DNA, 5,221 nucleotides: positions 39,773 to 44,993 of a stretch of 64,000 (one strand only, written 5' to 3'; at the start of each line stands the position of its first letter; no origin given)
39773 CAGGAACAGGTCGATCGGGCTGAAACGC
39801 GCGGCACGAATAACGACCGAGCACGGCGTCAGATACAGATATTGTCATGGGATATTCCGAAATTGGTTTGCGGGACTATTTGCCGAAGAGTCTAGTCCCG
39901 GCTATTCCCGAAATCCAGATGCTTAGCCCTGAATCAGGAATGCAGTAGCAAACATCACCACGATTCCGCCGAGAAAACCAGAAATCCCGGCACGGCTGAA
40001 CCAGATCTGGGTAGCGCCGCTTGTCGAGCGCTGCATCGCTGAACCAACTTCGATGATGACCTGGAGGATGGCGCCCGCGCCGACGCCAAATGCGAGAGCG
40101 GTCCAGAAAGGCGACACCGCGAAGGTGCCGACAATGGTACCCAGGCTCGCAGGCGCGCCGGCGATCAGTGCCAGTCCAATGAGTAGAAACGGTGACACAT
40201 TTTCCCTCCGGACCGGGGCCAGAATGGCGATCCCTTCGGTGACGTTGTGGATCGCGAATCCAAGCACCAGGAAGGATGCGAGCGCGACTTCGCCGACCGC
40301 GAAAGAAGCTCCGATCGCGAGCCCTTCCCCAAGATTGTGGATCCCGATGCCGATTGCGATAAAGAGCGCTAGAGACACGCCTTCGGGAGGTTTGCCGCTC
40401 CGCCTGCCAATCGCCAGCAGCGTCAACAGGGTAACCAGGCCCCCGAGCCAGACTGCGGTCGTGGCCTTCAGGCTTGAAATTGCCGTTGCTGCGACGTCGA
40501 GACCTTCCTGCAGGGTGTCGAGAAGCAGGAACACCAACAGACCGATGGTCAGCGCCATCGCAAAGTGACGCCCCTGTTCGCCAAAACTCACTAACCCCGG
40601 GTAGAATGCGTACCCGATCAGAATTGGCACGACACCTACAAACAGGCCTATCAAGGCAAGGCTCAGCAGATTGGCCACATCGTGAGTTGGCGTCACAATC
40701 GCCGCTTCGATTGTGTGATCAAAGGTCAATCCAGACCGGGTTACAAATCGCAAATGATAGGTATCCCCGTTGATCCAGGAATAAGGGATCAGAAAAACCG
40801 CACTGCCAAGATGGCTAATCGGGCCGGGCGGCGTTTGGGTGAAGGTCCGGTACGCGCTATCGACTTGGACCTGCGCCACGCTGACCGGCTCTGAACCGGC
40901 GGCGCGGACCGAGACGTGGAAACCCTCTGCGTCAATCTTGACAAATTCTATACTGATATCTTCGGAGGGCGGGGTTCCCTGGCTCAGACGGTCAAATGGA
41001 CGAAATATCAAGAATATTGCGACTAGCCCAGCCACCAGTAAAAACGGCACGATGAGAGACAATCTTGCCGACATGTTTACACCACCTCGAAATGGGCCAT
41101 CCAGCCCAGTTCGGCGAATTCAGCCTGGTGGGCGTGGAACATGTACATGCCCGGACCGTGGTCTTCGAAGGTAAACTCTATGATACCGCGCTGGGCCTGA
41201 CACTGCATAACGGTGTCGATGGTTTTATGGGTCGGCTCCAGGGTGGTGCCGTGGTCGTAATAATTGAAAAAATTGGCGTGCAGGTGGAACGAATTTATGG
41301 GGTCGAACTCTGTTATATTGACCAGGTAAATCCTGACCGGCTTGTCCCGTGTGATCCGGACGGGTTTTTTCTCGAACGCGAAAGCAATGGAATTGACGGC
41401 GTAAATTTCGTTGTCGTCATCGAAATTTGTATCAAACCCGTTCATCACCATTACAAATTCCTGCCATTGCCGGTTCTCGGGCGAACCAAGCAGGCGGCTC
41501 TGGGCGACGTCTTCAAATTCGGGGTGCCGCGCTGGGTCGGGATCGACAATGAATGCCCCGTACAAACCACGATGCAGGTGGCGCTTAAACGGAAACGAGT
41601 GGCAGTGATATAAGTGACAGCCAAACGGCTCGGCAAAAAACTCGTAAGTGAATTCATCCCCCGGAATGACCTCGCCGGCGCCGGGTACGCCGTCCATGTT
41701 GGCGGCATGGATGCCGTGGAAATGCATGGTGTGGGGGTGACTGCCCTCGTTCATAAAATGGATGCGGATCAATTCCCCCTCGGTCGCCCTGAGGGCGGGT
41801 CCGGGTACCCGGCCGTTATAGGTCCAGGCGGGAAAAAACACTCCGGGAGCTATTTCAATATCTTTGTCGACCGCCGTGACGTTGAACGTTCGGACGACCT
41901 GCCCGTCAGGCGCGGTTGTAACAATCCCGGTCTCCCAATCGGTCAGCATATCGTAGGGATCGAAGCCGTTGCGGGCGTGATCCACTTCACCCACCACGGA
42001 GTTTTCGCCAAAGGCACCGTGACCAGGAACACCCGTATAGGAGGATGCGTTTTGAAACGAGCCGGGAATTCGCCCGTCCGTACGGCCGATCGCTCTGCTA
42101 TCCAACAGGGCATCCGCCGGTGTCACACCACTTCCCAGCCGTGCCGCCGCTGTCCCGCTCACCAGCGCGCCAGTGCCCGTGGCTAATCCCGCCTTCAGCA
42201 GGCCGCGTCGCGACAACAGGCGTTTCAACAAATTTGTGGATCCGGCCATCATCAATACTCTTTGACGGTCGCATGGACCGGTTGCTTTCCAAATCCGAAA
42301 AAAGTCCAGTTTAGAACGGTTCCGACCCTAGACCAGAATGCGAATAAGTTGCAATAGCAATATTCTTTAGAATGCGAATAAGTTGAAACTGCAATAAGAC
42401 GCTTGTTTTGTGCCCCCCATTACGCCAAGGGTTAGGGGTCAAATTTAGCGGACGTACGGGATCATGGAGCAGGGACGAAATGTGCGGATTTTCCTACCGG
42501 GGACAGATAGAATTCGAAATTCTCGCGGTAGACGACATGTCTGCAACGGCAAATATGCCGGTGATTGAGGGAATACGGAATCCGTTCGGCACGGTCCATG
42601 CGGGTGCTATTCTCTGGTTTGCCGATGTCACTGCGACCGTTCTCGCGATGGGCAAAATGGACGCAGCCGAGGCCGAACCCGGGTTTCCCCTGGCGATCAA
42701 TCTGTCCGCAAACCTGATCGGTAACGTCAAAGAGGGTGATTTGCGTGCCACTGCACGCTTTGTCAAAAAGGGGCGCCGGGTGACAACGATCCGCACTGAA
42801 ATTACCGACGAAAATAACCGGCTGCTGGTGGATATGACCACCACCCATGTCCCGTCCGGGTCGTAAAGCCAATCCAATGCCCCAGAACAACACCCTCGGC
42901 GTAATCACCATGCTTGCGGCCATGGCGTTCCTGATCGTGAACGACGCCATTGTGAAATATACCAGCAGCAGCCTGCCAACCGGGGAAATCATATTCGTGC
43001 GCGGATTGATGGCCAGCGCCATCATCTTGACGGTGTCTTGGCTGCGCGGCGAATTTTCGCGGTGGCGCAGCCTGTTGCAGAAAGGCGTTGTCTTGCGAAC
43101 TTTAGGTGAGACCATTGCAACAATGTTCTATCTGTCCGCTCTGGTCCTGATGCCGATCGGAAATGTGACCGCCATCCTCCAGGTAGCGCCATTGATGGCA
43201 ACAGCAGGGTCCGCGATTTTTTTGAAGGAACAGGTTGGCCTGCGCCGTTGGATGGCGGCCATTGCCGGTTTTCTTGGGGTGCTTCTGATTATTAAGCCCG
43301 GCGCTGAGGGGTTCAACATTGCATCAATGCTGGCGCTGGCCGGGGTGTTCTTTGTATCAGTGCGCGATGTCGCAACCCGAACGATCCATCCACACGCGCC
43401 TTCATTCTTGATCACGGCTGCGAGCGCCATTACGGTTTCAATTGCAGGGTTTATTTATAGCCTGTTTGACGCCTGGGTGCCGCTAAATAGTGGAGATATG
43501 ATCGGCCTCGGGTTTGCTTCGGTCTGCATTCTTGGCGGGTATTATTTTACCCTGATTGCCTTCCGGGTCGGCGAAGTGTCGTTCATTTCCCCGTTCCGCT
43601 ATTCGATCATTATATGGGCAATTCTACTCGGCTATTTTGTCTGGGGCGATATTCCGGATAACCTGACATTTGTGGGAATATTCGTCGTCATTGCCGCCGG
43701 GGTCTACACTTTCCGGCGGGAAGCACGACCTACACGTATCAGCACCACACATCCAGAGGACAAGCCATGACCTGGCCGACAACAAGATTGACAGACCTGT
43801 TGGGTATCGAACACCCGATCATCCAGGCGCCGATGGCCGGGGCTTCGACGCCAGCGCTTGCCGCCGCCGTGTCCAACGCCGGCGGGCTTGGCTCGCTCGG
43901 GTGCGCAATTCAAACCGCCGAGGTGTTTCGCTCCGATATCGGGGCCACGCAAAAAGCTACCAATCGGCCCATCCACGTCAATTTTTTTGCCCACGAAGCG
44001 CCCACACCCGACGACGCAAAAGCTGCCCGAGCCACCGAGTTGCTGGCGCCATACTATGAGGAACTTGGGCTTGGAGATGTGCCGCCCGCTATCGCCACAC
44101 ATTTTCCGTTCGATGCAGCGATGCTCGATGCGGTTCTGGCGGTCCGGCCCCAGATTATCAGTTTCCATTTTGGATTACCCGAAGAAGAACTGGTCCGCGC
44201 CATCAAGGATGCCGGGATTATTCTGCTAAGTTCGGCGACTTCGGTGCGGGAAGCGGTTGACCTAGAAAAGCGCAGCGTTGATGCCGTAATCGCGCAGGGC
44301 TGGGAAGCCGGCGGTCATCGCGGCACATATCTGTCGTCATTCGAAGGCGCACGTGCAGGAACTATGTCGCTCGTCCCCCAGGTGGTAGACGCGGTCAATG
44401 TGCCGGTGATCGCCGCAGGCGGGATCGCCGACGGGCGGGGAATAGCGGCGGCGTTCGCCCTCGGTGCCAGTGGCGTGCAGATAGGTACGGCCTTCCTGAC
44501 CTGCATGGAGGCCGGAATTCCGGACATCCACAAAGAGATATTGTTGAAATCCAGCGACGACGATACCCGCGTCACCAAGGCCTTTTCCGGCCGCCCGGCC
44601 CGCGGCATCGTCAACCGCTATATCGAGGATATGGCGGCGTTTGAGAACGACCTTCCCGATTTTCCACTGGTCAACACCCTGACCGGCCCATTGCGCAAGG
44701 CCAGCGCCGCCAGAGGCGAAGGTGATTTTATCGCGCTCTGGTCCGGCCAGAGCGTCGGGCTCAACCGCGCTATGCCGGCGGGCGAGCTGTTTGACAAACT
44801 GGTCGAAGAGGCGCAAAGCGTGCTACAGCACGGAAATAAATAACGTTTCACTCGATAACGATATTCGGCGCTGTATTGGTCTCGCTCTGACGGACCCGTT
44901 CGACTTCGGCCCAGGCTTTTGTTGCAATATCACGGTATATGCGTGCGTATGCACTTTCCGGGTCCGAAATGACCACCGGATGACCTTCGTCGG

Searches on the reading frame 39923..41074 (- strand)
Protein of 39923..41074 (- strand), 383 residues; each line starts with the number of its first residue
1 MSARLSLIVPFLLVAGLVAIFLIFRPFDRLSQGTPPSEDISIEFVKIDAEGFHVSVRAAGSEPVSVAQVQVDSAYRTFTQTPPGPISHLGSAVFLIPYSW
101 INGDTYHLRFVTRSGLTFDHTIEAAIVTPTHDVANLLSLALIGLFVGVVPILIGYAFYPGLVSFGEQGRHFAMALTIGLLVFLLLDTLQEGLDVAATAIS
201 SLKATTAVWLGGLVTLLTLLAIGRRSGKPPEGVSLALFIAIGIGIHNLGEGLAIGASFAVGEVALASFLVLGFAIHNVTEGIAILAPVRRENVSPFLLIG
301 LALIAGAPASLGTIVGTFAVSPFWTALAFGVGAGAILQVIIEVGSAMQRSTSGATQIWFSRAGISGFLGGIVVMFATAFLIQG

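Call 58: search_protein_families(library=pfam, proteins=[window:39923-41074:-], max_evalue=0.001)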
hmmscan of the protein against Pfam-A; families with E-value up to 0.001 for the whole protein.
window:39923-41074:- (383 aa): 1 family
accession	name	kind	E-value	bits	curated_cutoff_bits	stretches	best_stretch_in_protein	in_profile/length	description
PF02535.28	Zip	-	0.00098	18.9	35.1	1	235-376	177-321/323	ZIP Zinc transporter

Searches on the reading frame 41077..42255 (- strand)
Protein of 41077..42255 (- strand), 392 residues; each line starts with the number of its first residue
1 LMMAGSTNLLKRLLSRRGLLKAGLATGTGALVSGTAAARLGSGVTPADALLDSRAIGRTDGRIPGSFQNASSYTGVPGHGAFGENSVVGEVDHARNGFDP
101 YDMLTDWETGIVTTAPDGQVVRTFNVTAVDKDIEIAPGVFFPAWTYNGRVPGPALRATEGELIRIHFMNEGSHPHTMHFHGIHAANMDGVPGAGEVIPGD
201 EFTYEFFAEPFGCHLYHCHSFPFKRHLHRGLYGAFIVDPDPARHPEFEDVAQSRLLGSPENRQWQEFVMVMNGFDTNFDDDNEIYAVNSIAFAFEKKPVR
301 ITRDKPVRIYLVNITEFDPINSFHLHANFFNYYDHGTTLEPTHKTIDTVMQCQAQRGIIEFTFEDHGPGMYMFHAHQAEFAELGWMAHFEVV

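Call 58: search_protein_families(library=pfam, proteins=[window:41077-42255:-], max_evalue=0.001)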
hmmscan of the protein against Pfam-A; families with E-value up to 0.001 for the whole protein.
window:41077-42255:- (392 aa): 2 families
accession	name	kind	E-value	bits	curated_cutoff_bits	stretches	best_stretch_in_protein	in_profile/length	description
PF07732.21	Cu-oxidase_3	-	2.7e-21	76.3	21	1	141-240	15-117/119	Multicopper oxidase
PF07731.20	Cu-oxidase_2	-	5.7e-17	62.2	20.4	2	281-391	19-133/137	Multicopper oxidase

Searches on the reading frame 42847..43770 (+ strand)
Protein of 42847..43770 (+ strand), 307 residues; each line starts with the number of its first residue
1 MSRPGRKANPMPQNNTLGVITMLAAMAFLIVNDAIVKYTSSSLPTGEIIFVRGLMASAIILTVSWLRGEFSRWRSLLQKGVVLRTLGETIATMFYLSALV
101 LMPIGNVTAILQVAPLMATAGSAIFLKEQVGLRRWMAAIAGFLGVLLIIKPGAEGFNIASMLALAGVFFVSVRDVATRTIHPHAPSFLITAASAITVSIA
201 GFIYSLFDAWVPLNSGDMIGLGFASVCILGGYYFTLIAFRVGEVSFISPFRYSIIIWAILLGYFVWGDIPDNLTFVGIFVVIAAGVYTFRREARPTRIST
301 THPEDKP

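Call 58: search_protein_families(library=pfam, proteins=[window:42847-43770:+], max_evalue=0.001)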
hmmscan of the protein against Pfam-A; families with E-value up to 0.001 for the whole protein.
window:42847-43770:+ (307 aa): 1 family
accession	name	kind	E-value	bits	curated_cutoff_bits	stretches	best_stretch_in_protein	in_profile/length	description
PF00892.27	EamA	-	1e-21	78.1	28.2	2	17-149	2-134/135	EamA-like transporter family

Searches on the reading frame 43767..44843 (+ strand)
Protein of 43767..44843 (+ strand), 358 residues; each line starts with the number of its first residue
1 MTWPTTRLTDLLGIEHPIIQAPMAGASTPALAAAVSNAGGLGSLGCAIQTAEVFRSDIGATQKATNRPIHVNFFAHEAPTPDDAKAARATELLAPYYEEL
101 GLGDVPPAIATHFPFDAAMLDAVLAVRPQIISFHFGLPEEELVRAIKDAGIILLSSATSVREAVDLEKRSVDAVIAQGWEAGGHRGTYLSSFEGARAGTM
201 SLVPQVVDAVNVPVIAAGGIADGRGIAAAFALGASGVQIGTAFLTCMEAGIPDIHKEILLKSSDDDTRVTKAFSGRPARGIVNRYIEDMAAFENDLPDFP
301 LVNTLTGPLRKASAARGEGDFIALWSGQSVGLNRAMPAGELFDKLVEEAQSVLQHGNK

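Call 58: search_protein_families(library=pfam, proteins=[window:43767-44843:+], max_evalue=0.001)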
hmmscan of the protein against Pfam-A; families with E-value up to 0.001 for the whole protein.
window:43767-44843:+ (358 aa): 6 families
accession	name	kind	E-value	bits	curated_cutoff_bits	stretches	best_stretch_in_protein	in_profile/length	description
PF03060.21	NMO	-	5.1e-92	309.2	28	1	6-348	2-331/331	Nitronate monooxygenase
PF00478.31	IMPDH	-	3.1e-08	33.5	25.6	1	203-249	199-245/345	IMP dehydrogenase / GMP reductase domain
PF01070.24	FMN_dh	-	8.1e-07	28.8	24.9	1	198-249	258-311/350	FMN-dependent dehydrogenase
PF04481.18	DUF561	-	3e-06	27.1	21.6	1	156-243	131-217/243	Protein of unknown function (DUF561)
PF01180.27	DHO_dh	-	5.6e-06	26.2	27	1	154-258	191-287/291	Dihydroorotate dehydrogenase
PF00977.27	His_biosynth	-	5.6e-05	23.1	23.6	1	200-245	179-224/228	Histidine biosynthesis protein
